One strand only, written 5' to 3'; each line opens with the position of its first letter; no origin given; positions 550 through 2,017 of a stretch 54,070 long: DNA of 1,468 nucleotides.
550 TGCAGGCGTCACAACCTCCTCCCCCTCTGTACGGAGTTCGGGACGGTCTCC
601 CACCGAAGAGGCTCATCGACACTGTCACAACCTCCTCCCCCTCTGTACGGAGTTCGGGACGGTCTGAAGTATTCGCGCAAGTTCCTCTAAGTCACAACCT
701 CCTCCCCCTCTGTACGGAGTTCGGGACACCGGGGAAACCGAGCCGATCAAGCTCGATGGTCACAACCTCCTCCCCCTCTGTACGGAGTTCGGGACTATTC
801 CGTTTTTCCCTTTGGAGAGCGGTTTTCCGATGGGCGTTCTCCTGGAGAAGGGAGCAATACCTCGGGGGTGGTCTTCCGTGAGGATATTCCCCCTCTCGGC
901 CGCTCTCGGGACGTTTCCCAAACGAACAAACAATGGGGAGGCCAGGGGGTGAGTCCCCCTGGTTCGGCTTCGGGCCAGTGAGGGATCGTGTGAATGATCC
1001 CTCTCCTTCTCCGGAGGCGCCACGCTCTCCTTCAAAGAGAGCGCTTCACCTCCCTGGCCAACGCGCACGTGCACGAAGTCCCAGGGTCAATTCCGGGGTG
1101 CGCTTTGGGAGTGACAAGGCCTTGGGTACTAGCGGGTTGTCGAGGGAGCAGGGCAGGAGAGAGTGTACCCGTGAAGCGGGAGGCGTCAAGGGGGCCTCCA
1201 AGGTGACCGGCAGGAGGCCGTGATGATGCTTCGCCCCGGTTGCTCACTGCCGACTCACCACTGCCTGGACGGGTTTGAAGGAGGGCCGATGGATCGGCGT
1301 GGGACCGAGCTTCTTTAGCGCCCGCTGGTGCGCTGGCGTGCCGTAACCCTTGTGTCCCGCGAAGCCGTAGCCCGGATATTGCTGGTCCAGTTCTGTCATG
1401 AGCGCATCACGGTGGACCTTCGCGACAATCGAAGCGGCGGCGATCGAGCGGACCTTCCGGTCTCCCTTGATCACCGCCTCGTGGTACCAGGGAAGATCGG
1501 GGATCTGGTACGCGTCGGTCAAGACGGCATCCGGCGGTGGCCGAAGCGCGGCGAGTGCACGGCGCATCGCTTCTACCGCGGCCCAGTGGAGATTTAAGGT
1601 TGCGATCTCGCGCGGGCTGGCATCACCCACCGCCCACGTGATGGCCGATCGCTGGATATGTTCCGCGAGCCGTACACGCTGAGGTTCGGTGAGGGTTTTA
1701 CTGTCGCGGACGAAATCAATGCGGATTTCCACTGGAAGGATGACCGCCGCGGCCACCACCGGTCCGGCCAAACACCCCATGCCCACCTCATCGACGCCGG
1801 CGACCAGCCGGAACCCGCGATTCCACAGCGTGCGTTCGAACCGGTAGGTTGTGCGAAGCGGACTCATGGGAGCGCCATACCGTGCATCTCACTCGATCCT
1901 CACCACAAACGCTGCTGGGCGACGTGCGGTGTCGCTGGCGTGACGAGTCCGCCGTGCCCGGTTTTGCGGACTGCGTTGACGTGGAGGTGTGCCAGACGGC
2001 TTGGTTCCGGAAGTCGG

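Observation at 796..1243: Hairpin-rich 450-bp non-coding flank of the array carries a half-copy of the repeat, a candidate tracrRNA-like RNA or leader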

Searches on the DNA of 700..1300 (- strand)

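Call 73: search_rna_families(source=window, start=700, end=1300, threshold=evalue, max_evalue=10)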
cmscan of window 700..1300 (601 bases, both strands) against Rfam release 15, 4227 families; matches with E-value up to 10: 4.
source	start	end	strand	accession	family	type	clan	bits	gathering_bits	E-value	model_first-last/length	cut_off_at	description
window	928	987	+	RF02937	Clostridiales-2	Gene; sRNA;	-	19.7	58.6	0.046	1-82/82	no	Clostridiales-2 RNA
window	944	1022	+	RF02794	Pab19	Gene; snRNA; snoRNA; HACA-box;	-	18.7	55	1.5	1-102/102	no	Pab19 RNA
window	846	898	-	RF00988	mir-657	Gene; miRNA;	-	15.7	69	4.7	1-86/86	no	mir-657 microRNA precursor family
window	1250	1268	-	RF02211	ZFAT-AS1_1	Gene; lncRNA;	-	11.9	80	7.8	61-79/79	no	ZFAT antisense RNA 1 conserved region 1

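Call 104: build_rna_model(alignment_id=A5, structure=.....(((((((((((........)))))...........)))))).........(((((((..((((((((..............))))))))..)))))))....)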
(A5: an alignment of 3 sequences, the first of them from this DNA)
Model R1 built from alignment A5 (3 sequences, 107 columns); structure: as given.
model positions 104; base pairs 26; branch points 1; effective number of sequences 0.84; information 0.59 bits per position. Calibrated on 0.2 Mb of random sequence (short: E-values are rough).
structure used (alignment columns):
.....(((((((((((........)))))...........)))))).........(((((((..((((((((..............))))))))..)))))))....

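Call 105: search_with_rna_model(model_id=R1, sources=[window, L081, L093, L092, L095, L086, L087, L088, L090, L091, L001, L002, L003], max_evalue=10, make_alignment=true, show_alignments=5)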
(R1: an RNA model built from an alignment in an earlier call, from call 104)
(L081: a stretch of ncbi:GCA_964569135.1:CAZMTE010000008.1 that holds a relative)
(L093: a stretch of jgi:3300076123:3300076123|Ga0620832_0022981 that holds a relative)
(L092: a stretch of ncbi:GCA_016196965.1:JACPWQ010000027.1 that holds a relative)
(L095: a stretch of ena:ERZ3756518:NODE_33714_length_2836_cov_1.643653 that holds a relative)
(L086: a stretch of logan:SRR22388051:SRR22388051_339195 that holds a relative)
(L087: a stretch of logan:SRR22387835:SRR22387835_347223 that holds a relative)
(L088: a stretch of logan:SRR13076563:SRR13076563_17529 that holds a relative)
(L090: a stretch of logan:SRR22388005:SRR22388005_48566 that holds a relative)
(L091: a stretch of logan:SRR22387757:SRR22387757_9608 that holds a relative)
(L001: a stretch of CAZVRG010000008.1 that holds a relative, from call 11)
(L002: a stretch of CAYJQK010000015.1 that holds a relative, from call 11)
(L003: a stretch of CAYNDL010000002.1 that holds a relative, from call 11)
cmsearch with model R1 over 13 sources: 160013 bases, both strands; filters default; matches with E-value up to 10: 13.
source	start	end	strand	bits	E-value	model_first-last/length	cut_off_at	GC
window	1009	1108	-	125.1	7.2e-26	1-104/104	no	0.65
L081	12322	12424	-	121.2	5.5e-25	1-104/104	no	0.71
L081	9961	10067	+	120.1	9.5e-25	1-104/104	no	0.68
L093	1206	1292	+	22.7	0.0058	1-104/104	no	0.61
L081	11780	11878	-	18.1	0.061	1-104/104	no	0.62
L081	12288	12374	+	16.4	0.14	1-104/104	no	0.64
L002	10720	10785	+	15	0.3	1-104/104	no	0.58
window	29296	29396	+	15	0.3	1-104/104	no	0.7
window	37659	37748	-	13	0.85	1-104/104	no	0.67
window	25667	25737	+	11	2.4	1-104/104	no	0.58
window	47896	47957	+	9.7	4.7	1-104/104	no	0.74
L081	4368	4490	-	9.6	4.9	1-104/104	no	0.69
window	49924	50007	+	9.4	5.4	1-104/104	no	0.62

Alignment A6: 13 matches aligned to the model, 155 columns, each read 5' to 3' on its own strand. Consensus structure (alignment columns), stored with it:
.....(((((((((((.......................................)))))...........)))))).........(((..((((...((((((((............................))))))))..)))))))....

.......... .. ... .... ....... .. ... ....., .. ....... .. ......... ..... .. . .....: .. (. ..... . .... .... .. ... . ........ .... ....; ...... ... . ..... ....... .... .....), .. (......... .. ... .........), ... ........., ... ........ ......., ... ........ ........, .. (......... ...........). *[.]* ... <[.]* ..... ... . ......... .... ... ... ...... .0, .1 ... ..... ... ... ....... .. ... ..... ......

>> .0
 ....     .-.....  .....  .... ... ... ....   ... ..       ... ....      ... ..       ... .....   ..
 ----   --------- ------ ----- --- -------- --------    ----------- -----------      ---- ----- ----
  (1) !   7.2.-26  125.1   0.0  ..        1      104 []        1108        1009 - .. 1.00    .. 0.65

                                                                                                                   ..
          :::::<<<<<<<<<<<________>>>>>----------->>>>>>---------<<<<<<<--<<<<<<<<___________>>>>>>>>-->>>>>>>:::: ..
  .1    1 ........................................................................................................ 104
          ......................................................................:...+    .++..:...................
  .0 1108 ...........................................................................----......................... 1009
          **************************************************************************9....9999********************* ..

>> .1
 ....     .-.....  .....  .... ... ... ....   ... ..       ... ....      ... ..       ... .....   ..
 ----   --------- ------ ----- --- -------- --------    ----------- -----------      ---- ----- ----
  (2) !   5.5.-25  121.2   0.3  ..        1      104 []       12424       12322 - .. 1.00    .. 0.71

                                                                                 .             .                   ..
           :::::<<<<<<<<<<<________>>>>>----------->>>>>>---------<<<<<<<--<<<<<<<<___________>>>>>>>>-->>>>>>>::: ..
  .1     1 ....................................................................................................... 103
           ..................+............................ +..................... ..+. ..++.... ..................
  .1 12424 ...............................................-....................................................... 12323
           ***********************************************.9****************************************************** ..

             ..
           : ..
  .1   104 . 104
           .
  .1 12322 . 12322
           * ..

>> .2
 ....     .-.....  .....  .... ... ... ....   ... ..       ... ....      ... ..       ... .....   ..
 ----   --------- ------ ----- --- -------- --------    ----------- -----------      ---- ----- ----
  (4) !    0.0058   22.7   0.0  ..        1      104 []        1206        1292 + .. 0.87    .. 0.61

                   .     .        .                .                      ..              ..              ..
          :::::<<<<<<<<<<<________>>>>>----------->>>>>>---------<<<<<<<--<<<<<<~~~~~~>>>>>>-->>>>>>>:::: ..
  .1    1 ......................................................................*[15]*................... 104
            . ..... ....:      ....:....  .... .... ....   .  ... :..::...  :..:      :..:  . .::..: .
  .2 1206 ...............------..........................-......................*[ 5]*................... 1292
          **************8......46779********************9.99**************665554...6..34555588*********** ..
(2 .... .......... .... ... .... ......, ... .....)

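Call 106: search_with_rna_model(model_id=R1, sources=[window, L081, L093, L092], max_evalue=0.01, make_alignment=true, filters=off)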
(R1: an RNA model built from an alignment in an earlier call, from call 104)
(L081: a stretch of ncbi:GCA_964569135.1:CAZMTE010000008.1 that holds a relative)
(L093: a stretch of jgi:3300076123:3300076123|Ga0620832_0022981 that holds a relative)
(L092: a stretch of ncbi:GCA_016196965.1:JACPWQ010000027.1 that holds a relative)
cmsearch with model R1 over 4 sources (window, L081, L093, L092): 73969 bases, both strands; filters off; matches with E-value up to 0.01: 4.
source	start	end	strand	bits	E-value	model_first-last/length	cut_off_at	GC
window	1009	1108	-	125.1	3.4e-26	1-104/104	no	0.65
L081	12322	12424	-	121.1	2.6e-25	1-104/104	no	0.71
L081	9961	10067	+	120.1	4.4e-25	1-104/104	no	0.68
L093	1206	1292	+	22.7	0.0027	1-104/104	no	0.61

Alignment A7: 4 matches aligned to the model, 112 columns, each read 5' to 3' on its own strand. Consensus structure (alignment columns), stored with it:
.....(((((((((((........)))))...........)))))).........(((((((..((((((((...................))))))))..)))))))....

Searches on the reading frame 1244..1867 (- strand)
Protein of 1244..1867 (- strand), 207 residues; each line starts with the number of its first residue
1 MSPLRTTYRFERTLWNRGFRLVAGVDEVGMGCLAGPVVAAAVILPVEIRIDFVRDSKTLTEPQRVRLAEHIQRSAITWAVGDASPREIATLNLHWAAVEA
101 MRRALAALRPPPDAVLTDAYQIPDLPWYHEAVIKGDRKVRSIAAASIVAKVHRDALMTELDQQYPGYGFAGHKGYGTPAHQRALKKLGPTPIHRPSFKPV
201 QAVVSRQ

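Call 7: find_encoding_contigs(protein=window:1244-1867:-, flank=10000, max_places=10)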
Protein window:1244-1867:- (207 aa): no gene with exactly this product is on record in the collection.

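Call 11: find_related_loci(query=window:1244-1867:-, collection=genome_contigs, flank=10000)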
Query window:1244-1867:- (207 aa) in genome_contigs; peptide patterns used: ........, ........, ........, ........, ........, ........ (x = any residue, [..] = any of these).
319 stretches matched a pattern; 258 encode a relative of the query (tblastn E <= 1e-3); the best 80 are kept; 80 distinct loci.
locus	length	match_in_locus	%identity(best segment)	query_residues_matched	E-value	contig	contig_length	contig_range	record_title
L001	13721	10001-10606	78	1-202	2e-105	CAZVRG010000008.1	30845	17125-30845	MAG TPA_asm: uncultured Candidatus Saccharibacteria bacterium isolate SRP178908_co1_39 genome assembly, contig: NODE_837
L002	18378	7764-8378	70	3-207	2e-94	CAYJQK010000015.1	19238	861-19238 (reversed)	MAG TPA_asm: uncultured Candidatus Saccharibacteria bacterium isolate ERP125453_co1_291 genome assembly, contig: NODE_28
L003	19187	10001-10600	64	1-200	9e-91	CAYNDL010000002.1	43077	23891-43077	MAG TPA_asm: uncultured Candidatus Saccharibacteria bacterium isolate binchicken_co20_293 genome assembly, contig: NODE_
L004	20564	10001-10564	53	10-197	4e-58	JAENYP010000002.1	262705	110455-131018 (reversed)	MAG: Thermincola ferriacetica isolate BL5_bin.1 BL5_bin1_NODE_20_length_262705_cov_56.566088, whole genome shotgun seque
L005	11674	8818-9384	54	9-197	4e-58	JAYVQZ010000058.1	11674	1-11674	MAG: Deltaproteobacteria bacterium isolate GL72_UP_metabinner_28 GL72_UP_metabinner_28_57, whole genome shotgun sequence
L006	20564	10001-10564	53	10-197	2e-55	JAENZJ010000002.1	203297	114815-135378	MAG: Thermincola ferriacetica isolate BM5_bin.4 BM5_bin4_NODE_23_length_203297_cov_8.205666, whole genome shotgun sequen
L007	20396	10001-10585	49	3-197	6e-55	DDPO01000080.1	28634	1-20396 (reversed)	MAG TPA_asm: Bdellovibrionaceae bacterium UBA2466 UBA2466_contig_3244, whole genome shotgun sequence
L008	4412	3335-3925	49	10-201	1e-54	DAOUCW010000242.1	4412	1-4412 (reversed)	MAG TPA_asm: Anaerolineae bacterium isolate H87_871 38457, whole genome shotgun sequence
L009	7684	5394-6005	49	4-204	1e-54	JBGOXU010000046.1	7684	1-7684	MAG: Dehalococcoidia bacterium isolate OBJ_0618_130150_6 k141_5291324_length_7684_cov_23.4008, whole genome shotgun sequ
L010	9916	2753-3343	49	1-197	1e-54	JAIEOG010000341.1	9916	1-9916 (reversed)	MAG: bacterium isolate co.spades.DASTOOL.1kb_089 c_000000426384, whole genome shotgun sequence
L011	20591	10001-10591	53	11-203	3e-54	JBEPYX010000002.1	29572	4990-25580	MAG: Thermoflexus sp. isolate 03V1_S199.metabat_sspec.013_sub NODE_1030_length_29572_cov_3.017932, whole genome shotgun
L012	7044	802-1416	50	10-206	8e-54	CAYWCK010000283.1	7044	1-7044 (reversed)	MAG TPA_asm: uncultured Bifidobacteriaceae bacterium isolate binchicken_co118_301 genome assembly, contig: NODE_14066_le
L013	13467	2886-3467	47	4-197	6e-54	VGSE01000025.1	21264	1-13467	MAG: Deltaproteobacteria bacterium isolate K_Offshore_120m_m2_196 K_Offshore_120m_m2_196_Ga0194131_10004408, whole genom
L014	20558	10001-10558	56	21-206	5e-54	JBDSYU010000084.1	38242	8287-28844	MAG: Variovorax sp. isolate cluster1_bin.7 k127_977424, whole genome shotgun sequence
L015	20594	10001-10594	45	10-205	3e-53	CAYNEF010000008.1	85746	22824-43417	MAG TPA_asm: uncultured Pseudobdellovibrionaceae bacterium isolate SRP278252_co1_294 genome assembly, contig: NODE_292_l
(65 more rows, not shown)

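Call 12: find_homologous_proteins(query=window:1244-1867:-)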
Query window:1244-1867:- (207 aa): 7999 proteins with E <= 0.001 among 8000 candidates; the best 120 are listed.
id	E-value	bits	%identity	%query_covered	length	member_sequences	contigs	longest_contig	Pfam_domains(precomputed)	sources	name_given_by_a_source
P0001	6.9e-134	462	100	100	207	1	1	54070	PF01351.26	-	-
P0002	5.4e-102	358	77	98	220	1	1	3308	PF01351.26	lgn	-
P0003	1.6e-101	356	78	98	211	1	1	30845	PF01351.26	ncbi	-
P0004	4.3e-101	355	77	99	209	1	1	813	PF01351.26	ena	-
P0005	3.3e-100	352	77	99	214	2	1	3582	PF01351.26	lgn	-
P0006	4.0e-100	352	74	99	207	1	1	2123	PF01351.26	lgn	-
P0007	1.6e-99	350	80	97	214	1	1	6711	PF01351.26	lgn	-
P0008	2.6e-98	346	76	100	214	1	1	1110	PF01351.26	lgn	-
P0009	1.5e-97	343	75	100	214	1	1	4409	PF01351.26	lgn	-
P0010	2.1e-97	343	76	100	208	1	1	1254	PF01351.26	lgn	-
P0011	1.0e-96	341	76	95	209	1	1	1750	PF01351.26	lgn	-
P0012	3.1e-96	339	74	100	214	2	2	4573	PF01351.26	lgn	-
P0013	5.8e-96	338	74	100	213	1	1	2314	PF01351.26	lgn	-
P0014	1.4e-95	337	75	100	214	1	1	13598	PF01351.26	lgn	-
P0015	1.4e-95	337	76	97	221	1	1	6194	PF01351.26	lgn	-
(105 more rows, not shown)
